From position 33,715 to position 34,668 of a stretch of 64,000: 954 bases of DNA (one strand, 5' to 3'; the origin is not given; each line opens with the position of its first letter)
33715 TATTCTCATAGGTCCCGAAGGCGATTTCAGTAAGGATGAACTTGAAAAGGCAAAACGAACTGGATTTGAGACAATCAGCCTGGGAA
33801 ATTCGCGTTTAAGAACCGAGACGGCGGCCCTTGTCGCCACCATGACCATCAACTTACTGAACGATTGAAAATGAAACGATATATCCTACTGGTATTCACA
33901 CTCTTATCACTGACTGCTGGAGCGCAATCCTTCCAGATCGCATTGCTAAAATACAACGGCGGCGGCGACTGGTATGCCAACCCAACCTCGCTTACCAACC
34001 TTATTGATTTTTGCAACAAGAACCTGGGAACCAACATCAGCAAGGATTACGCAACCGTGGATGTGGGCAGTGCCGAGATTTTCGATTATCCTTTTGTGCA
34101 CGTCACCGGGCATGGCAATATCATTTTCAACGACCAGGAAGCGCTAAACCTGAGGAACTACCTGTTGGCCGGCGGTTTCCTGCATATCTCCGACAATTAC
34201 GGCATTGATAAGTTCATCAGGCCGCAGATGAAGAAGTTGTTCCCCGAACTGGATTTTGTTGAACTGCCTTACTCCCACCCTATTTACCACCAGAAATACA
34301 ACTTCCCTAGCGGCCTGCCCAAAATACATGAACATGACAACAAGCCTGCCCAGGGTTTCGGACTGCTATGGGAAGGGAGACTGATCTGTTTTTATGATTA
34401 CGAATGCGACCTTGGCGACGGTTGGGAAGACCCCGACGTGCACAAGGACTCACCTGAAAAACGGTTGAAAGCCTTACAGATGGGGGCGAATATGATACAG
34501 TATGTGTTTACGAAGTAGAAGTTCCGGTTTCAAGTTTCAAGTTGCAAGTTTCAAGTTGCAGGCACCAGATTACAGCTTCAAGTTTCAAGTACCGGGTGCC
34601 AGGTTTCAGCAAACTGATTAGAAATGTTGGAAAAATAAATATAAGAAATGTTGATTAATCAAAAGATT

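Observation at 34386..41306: Reiterated DUF4159/valS convergent junction brackets two low-GC cargo cassettes, with no recombinase present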

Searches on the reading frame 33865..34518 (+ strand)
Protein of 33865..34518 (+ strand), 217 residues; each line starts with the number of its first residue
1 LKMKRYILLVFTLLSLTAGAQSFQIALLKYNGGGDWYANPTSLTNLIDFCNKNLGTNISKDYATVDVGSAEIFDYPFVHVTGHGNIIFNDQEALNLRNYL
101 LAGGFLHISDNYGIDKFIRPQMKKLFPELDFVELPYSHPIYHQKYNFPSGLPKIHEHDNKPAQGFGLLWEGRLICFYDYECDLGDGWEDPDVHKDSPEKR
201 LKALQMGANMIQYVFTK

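Call 6: search_protein_families(library=pfam, proteins=[window:33865-34518:+], max_evalue=0.001)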
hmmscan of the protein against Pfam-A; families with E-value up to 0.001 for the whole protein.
window:33865-34518:+ (217 aa): 1 family
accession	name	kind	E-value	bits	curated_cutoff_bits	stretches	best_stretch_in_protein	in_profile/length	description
PF13709.12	DUF4159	-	3.8e-68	229.4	25.9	1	24-215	1-202/202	Domain of unknown function (DUF4159)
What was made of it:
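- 33865..34518 (+): Intact DUF4159 gene (D), the left core flank. Pfam PF13709, E 3.8e-68 (call 6).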

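Call 9: find_encoding_contigs(protein=window:33865-34518:+, flank=10000, max_places=10)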
Protein window:33865-34518:+ (217 aa): no gene with exactly this product is on record in the collection.
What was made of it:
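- Tried and rejected: The 217-aa TTG-start version is not on record (call 9).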

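Call 12: find_related_loci(query=window:33865-34518:+, collection=genome_contigs, flank=10000)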
Query window:33865-34518:+ (217 aa) in genome_contigs; peptide patterns used: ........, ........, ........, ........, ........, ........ (x = any residue, [..] = any of these).
599 stretches matched a pattern (row limit reached: there are more); 573 encode a relative of the query (tblastn E <= 1e-3); the best 80 are kept; 80 distinct loci.
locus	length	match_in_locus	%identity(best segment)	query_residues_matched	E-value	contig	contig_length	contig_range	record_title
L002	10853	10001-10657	82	1-217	3e-123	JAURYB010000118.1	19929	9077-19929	MAG: Bacteroidales bacterium isolate E10_metabat.bin.71 E10_k141_205584, whole genome shotgun sequence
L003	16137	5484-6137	81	1-217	1e-122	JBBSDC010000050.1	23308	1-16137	MAG: Bacteroidales bacterium isolate metawrap_la6_60 metawrap_la6_60_K_771076_L_23308_cov_12.9076, whole genome shotgun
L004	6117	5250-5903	79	1-217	4e-122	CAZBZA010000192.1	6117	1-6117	MAG TPA_asm: uncultured Lentimicrobiaceae bacterium isolate binchicken_co309_46 genome assembly, contig: NODE_8620_lengt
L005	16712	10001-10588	86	22-217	3e-121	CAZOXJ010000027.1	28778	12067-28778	MAG TPA_asm: uncultured Lentimicrobiaceae bacterium isolate SRP272421_co1_58 genome assembly, contig: NODE_3673_length_2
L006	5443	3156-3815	80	1-217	3e-120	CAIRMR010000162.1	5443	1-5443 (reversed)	MAG: uncultured Bacteroidales bacterium isolate Loclat_bin-01022 genome assembly, contig: bin-01022:162/223, whole genom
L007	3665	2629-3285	77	2-217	9e-118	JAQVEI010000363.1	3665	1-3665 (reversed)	MAG: Lentimicrobiaceae bacterium isolate STE_131 NODE_84742_length_3665_cov_1.406727_Sandtown_E, whole genome shotgun se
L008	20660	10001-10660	72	1-217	6e-113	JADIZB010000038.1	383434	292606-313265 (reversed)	MAG: Bacteroidales bacterium isolate AalE_18-Q3-R2-46_MAXAC.025 tig01009002-10-3834270, whole genome shotgun sequence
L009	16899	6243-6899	73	3-217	2e-112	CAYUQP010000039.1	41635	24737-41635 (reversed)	MAG TPA_asm: uncultured Bacteroidales bacterium isolate binchicken_co115_320 genome assembly, contig: NODE_1624_length_4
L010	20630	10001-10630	73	8-217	2e-112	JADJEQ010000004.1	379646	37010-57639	MAG: Bacteroidales bacterium isolate Bjer_18-Q3-R1-45_BAT3C.220 tig00003811-10-3838310, whole genome shotgun sequence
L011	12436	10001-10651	72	1-215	1e-110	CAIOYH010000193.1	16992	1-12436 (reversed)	uncultured bacterium isolate Kiruna_bin-04925 genome assembly, contig: bin-04925:193/230, whole genome shotgun sequence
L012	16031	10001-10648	73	2-217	2e-110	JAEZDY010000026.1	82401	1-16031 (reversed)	MAG: Bacteroidetes bacterium isolate OH_CBrB_312 k127_3017835, whole genome shotgun sequence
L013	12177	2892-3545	73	2-217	5e-110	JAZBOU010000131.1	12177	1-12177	MAG: Bacteroidales bacterium isolate bin.552 k117_4567281, whole genome shotgun sequence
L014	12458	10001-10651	73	1-215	6e-110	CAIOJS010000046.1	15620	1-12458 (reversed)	uncultured bacterium isolate AlinenLipids_bin-6511 genome assembly, contig: bin-6511:046/558, whole genome shotgun seque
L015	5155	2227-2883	70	1-217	1e-108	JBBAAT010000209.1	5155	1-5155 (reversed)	MAG: Bacteroidales bacterium isolate SO_2017_GW3_49 scaffold_7682_c1_OW296A_2017, whole genome shotgun sequence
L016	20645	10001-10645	72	2-217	3e-108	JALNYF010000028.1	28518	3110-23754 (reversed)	MAG: Bacteroidales bacterium isolate SO_2017_CLC bin 8 scaffold_1877_c1_PH3_2017, whole genome shotgun sequence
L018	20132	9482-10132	72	2-217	4e-108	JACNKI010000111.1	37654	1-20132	MAG: Bacteroidetes bacterium isolate NIOZ-UU56 NIOZ-UU_NODE_1118_length_37654_cov_33.4599, whole genome shotgun sequence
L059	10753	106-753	70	3-216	3e-103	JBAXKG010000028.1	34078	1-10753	MAG: Bacteroidota bacterium isolate ELA395 MAG395_28, whole genome shotgun sequence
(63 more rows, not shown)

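Call 20: find_related_loci(query=window:33865-34518:+, collection=metagenome_contigs, flank=10000)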
Query window:33865-34518:+ (217 aa) in metagenome_contigs; peptide patterns used: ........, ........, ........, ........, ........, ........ (x = any residue, [..] = any of these).
600 stretches matched a pattern (row limit reached: there are more); 549 encode a relative of the query (tblastn E <= 1e-3); the best 80 are kept; 80 distinct loci.
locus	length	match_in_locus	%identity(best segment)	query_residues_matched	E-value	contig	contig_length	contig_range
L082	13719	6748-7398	96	1-217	2e-145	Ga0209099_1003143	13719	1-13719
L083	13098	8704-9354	96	1-217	2e-145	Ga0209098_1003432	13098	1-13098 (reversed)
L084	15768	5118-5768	87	1-217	5e-132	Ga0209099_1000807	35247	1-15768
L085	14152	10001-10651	87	1-217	5e-132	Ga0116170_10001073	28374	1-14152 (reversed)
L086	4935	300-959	84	1-217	8e-128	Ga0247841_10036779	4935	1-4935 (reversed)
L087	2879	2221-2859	80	5-217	7e-128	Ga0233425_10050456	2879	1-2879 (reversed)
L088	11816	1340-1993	81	1-217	7e-123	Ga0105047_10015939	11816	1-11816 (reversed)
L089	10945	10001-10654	80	1-217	9e-123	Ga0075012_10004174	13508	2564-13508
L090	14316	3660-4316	80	1-217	1e-121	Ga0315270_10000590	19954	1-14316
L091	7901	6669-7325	80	1-217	1e-121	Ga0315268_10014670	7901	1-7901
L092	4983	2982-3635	81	1-217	4e-122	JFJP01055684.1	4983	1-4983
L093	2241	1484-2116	81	7-217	1e-127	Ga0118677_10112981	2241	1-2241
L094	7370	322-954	81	8-217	4e-120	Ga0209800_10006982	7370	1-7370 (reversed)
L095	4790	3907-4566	79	1-217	8e-121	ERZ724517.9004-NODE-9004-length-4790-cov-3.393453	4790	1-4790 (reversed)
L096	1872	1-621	79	11-217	7e-126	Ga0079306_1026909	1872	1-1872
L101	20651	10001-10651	73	2-217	4e-110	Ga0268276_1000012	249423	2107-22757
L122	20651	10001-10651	72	2-217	1e-106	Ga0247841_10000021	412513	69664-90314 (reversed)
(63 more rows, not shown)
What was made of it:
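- Related species co-occur in the same sample series (L082 and L084 both come from Ga0209099, call 20).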

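Call 33: search_protein_families(library=pfam, proteins=[L084:5896-6723:-, L084:6855-7160:-, L082:9115-9480:-, L018:10204-11040:+, L101:10699-11583:+, L005:10726-12045:+, L005:12216-13379:+, L059:811-1521:+, L059:4235-6121:+, L122:15618-16763:-], max_evalue=0.001)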
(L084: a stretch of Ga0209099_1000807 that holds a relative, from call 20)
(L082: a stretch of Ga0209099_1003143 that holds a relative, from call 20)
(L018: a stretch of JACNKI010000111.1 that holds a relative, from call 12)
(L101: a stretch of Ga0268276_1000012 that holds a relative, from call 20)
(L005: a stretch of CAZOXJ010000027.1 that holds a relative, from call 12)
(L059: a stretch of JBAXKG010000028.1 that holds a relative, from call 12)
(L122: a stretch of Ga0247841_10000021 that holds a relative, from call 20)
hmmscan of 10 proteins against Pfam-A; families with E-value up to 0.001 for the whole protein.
L084:5896-6723:- (275 aa): 1 family
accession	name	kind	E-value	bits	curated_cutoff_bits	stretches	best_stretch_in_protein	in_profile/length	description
PF18962.6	Por_Secre_tail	-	1.6e-11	44.7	27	1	199-272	1-75/75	Secretion system C-terminal sorting domain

L084:6855-7160:- (101 aa): 0 families

L082:9115-9480:- (121 aa): 3 families
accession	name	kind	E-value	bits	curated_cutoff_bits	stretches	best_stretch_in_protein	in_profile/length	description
PF18962.6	Por_Secre_tail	-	3e-10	40.7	27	1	46-119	3-75/75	Secretion system C-terminal sorting domain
PF13860.13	FlgD_ig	-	3.4e-05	24.2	27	1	53-108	12-75/79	FlgD Ig-like domain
PF13585.12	CHU_C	-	8.3e-05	23.1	27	1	61-109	24-74/86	CHU_C Type IX secretion signal domain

L018:10204-11040:+ (278 aa): 3 families
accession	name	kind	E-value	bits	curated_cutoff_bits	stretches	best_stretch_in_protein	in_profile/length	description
PF00924.24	MS_channel_2nd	-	5.4e-20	71.7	20.2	1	107-173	2-68/68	Mechanosensitive ion channel, beta-domain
PF21082.3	MS_channel_3rd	-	4.5e-11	43.5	21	1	181-266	2-88/88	Mechanosensitive ion channel MscS, C-terminal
PF21088.3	MS_channel_1st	-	0.00018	21.8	23.1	1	65-105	2-42/42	Mechanosensitive ion channel, transmembrane helices 2/3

L101:10699-11583:+ (294 aa): 3 families
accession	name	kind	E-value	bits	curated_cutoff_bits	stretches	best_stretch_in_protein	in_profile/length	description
PF00924.24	MS_channel_2nd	-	1.2e-18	67.4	20.2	1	123-189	2-68/68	Mechanosensitive ion channel, beta-domain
PF21082.3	MS_channel_3rd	-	2.3e-12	47.6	21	1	197-282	2-88/88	Mechanosensitive ion channel MscS, C-terminal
PF21088.3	MS_channel_1st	-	1.2e-05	25.6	23.1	1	81-121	2-42/42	Mechanosensitive ion channel, transmembrane helices 2/3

L005:10726-12045:+ (439 aa): 3 families
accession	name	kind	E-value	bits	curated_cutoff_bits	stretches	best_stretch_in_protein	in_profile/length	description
PF00696.33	AA_kinase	-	3.8e-37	128.7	24.9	1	2-275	3-234/234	Amino acid kinase family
PF22468.2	ACT_9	-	9.5e-22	77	27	1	377-433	1-59/61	ACT domain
PF13840.12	ACT_7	-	6.3e-06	26.4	27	1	371-432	3-64/65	ACT domain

L005:12216-13379:+ (387 aa): 2 families
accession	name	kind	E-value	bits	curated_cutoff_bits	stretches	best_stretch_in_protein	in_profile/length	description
PF02784.22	Orn_Arg_deC_N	-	1.4e-52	178.9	23.4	1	32-274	9-247/247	Pyridoxal-dependent decarboxylase, pyridoxal binding domain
PF00278.28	Orn_DAP_Arg_deC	-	2.7e-25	88.9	23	1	98-363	5-95/95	Pyridoxal-dependent decarboxylase, C-terminal sheet domain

L059:811-1521:+ (236 aa): 6 families
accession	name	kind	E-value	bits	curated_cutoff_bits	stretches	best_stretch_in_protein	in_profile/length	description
PF13183.11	Fer4_8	-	1.1e-10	42.3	27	1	18-81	2-67/68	4Fe-4S dicluster domain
PF13237.11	Fer4_10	-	1.9e-08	34.5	25.5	1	18-79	6-53/53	4Fe-4S dicluster domain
PF13187.11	Fer4_9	-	4.1e-08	33.6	27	1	20-81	1-50/52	4Fe-4S dicluster domain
PF13534.11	Fer4_17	-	8.8e-08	33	22.2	1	20-81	1-59/61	4Fe-4S dicluster domain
PF13484.11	Fer4_16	-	2.7e-05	25.3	30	1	21-80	2-65/66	4Fe-4S double cluster binding domain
PF12838.12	Fer4_7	-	3.1e-05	24.8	27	1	21-81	2-51/52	4Fe-4S dicluster domain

L059:4235-6121:+ (628 aa): 6 families
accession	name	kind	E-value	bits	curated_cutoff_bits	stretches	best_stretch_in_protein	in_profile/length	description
PF02754.22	CCG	-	1.8e-25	89.3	20.6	2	501-586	1-84/85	Cysteine-rich domain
PF13183.11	Fer4_8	-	1.3e-07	32.5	27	1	280-340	1-68/68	4Fe-4S dicluster domain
PF12838.12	Fer4_7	-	2.7e-06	28.2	27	1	284-340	2-52/52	4Fe-4S dicluster domain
PF13534.11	Fer4_17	-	4.4e-06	27.6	22.2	1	283-341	1-61/61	4Fe-4S dicluster domain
PF13187.11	Fer4_9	-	3.6e-05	24.1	27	1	283-339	1-50/52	4Fe-4S dicluster domain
PF00037.32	Fer4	-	0.00043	20.4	21.1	1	323-339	5-21/24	4Fe-4S binding domain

L122:15618-16763:- (381 aa): 2 families
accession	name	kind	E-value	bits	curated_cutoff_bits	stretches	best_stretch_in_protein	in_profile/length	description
PF12698.13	ABC2_membrane_3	-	2.1e-22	80.1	31.6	1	27-375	3-346/347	ABC-2 family transporter protein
PF01061.29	ABC2_membrane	-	8.4e-20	71.7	26.9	1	189-347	48-210/211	ABC-2 type transporter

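Call 46: find_encoding_contigs(protein=window:33871-34518:+, flank=8000, max_places=10)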
Protein window:33871-34518:+ (215 aa): 8 contigs read that carry it; 7 places shown.
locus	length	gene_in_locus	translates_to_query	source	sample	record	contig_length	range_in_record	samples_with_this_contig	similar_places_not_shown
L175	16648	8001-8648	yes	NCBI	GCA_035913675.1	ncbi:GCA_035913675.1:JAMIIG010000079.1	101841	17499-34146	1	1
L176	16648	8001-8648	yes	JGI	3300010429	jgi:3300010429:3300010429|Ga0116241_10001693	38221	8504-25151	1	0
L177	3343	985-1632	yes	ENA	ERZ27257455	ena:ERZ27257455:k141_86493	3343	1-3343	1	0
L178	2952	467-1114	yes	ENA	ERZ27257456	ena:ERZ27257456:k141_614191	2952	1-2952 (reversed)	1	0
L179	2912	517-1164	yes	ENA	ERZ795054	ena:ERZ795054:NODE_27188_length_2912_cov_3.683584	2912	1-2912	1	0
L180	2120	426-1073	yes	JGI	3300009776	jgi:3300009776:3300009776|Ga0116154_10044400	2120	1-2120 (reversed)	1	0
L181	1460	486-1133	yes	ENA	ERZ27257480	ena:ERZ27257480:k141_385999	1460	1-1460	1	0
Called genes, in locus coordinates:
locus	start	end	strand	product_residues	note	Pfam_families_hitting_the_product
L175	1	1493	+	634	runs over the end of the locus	PF02518:HATPase_c (weak), PF13589:HATPase_c_3, PF00183:HSP90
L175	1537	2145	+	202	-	PF04011:LemA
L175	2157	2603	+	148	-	PF04536:TPM_phosphatase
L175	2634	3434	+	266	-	PF04536:TPM_phosphatase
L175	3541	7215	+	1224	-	PF15902:Sortilin-Vps10 (weak), PF25852:DUF6242_C (weak), PF00801:PKD, PF18911:PKD_4, PF00801:PKD (weak), PF18911:PKD_4, PF18962:Por_Secre_tail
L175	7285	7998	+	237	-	PF20260:PUA_4, PF04452:Methyltrans_RNA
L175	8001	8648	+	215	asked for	PF13709:DUF4159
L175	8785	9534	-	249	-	PF07661:MORN_2 (faint)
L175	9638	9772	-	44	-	PF10458:Val_tRNA-synt_C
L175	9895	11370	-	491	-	PF18962:Por_Secre_tail (weak)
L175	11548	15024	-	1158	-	PF05572:Peptidase_M43 (weak), PF18962:Por_Secre_tail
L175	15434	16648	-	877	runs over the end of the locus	PF00133:tRNA-synt_1, PF09334:tRNA-synt_1g, PF13603:tRNA-synt_1_2 (weak), PF08264:Anticodon_1, PF10458:Val_tRNA-synt_C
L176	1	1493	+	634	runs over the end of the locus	PF02518:HATPase_c (weak), PF13589:HATPase_c_3, PF00183:HSP90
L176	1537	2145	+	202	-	PF04011:LemA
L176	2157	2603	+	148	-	PF04536:TPM_phosphatase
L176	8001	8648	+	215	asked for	PF13709:DUF4159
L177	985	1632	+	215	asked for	PF13709:DUF4159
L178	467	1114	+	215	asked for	PF13709:DUF4159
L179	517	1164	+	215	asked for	PF13709:DUF4159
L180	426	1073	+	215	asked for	PF13709:DUF4159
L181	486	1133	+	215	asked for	PF13709:DUF4159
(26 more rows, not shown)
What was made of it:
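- Tried and rejected: The 215-aa version worked (call 46).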
